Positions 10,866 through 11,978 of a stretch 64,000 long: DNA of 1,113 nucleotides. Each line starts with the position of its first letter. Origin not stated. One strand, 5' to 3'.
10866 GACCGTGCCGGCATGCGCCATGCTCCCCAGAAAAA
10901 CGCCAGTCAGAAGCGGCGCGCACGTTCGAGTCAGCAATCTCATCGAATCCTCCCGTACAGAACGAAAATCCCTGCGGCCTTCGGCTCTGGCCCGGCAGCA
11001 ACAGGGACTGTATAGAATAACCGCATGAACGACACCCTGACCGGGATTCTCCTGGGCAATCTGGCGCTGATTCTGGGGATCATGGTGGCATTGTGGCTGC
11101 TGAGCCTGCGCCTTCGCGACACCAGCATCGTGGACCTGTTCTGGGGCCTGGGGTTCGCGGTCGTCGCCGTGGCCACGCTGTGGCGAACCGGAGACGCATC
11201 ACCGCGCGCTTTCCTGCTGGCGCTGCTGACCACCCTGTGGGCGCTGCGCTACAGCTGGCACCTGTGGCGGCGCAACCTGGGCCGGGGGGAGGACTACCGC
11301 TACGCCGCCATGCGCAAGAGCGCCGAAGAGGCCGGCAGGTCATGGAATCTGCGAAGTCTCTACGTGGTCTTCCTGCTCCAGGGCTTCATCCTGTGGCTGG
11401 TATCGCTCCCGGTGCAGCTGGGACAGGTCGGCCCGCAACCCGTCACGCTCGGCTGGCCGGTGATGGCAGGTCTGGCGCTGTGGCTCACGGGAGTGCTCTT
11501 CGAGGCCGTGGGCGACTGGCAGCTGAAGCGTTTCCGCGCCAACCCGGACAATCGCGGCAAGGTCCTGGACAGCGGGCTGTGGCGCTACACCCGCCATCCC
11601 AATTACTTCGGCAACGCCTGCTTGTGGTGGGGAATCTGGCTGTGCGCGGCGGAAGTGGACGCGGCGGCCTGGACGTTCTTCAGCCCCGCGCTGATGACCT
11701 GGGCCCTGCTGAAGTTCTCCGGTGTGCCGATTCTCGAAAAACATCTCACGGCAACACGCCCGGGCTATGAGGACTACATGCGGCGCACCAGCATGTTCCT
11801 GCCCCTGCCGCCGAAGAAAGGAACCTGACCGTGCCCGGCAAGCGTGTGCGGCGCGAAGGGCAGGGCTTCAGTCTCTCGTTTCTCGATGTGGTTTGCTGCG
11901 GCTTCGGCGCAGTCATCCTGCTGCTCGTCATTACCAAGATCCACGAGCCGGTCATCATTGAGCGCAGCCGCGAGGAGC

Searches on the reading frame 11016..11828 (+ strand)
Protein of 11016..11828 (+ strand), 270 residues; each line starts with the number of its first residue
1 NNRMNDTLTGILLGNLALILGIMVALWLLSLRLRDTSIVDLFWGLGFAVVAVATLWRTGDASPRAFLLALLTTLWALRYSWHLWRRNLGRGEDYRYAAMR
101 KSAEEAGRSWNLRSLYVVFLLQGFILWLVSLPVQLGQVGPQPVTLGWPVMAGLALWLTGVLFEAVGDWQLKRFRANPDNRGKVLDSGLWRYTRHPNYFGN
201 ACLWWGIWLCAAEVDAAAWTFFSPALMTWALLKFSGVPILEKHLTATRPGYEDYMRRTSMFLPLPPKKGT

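Call 61: search_protein_families(library=pfam, proteins=[window:11016-11828:+], max_evalue=0.0001)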
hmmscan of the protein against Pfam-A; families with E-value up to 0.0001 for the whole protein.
window:11016-11828:+ (270 aa): 4 families
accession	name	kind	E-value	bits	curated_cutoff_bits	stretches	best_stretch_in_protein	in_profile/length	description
PF06966.17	DUF1295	-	1.6e-74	250.8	20.4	1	26-258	1-235/235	Protein of unknown function (DUF1295)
PF02544.21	Steroid_dh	-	5.1e-10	40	22.6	1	145-228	38-121/150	3-oxo-5-alpha-steroid 4-dehydrogenase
PF04191.18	PEMT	-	8.7e-07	29.8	25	1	150-242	4-100/105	Phospholipid methyltransferase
PF04140.19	ICMT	-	1.7e-05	25.6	24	0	163-231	18-81/95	Isoprenylcysteine carboxyl methyltransferase (ICMT) family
